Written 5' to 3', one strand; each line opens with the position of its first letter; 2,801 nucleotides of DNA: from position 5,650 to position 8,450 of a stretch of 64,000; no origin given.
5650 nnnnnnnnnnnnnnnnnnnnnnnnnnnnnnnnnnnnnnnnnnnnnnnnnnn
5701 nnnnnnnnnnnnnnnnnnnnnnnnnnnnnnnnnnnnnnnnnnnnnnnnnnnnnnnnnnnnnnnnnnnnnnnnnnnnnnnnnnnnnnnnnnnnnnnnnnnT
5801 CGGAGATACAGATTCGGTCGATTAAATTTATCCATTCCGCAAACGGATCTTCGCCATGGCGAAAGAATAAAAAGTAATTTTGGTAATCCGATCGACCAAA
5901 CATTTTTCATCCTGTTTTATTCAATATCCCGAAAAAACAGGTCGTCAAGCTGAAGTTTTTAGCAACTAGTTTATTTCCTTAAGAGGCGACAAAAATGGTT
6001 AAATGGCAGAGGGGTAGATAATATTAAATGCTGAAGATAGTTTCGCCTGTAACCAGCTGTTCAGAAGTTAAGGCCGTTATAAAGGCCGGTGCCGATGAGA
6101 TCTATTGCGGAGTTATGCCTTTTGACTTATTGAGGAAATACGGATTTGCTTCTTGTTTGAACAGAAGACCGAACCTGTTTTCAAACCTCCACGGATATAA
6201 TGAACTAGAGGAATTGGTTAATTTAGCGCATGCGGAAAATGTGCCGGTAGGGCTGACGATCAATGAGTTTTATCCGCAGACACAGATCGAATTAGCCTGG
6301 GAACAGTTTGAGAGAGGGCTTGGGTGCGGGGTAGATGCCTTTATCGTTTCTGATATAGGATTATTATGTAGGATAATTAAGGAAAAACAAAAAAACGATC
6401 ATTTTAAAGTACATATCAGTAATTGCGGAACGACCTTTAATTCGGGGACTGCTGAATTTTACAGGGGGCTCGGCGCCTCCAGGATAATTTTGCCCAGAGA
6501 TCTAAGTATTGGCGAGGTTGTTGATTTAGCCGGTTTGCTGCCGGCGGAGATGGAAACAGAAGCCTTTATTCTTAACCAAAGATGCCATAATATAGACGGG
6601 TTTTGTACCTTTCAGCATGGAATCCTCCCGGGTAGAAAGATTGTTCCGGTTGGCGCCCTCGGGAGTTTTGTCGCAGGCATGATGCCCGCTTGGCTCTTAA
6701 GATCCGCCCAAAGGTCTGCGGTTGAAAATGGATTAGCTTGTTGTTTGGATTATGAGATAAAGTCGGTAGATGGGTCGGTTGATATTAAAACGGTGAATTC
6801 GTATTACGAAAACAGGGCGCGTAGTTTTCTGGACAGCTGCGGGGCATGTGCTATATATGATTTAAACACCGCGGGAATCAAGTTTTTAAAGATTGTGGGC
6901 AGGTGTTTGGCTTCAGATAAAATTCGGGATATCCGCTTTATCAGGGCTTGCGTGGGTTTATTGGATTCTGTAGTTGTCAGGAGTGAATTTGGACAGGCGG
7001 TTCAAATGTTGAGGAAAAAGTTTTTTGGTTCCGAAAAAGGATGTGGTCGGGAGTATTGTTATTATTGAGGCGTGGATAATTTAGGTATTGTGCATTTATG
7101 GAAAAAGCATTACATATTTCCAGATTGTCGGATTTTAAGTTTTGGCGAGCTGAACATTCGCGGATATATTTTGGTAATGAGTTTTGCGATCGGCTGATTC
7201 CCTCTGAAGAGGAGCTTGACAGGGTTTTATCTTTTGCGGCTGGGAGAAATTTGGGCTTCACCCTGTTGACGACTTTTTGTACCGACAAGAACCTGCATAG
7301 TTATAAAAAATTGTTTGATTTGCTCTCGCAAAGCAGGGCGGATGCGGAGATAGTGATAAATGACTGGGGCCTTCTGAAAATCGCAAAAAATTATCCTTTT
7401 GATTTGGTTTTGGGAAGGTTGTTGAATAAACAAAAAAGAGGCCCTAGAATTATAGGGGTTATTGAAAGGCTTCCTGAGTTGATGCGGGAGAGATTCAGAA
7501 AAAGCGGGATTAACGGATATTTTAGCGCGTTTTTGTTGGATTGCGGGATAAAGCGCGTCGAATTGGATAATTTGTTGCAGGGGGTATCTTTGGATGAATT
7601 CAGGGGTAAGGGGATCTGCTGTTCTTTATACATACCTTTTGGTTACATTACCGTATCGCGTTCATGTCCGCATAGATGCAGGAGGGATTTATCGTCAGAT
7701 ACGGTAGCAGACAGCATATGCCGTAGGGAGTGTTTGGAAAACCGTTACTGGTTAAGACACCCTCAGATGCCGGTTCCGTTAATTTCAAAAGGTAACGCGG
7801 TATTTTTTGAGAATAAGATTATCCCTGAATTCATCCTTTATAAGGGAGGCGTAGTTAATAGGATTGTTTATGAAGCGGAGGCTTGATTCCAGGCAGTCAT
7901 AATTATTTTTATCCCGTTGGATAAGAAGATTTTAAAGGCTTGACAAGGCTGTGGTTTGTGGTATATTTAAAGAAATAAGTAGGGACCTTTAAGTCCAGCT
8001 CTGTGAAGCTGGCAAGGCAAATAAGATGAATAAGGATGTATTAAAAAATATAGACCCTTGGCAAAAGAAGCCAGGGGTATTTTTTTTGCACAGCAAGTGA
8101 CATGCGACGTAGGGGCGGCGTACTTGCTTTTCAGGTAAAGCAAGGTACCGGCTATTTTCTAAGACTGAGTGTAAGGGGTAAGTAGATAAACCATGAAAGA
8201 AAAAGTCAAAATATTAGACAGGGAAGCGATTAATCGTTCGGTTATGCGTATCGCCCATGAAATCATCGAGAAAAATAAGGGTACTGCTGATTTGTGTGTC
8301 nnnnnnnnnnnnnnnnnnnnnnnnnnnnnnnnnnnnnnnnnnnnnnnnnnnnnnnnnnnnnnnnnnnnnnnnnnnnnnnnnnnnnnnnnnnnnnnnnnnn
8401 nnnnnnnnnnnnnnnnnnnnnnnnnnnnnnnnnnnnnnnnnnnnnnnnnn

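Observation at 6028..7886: Adjacent pair of U32-family proteins resembling the UbiU/UbiV (or RlhA/TrhP) O2-independent hydroxylase partners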

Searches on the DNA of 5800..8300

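Call 85: search_rna_families(source=window, start=5800, end=8300, threshold=evalue, max_evalue=1)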
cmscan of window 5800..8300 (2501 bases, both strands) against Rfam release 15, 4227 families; matches with E-value up to 1: 2.
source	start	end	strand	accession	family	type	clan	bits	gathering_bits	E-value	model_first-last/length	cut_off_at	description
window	7982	8087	+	RF00515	PyrR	Cis-reg;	-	49.6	54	3.3e-05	1-115/115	no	PyrR binding site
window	7649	7707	-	RF00584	SNORD105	Gene; snRNA; snoRNA; CD-box;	CL00075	19.7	45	0.78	1-87/87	no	Small nucleolar RNA SNORD105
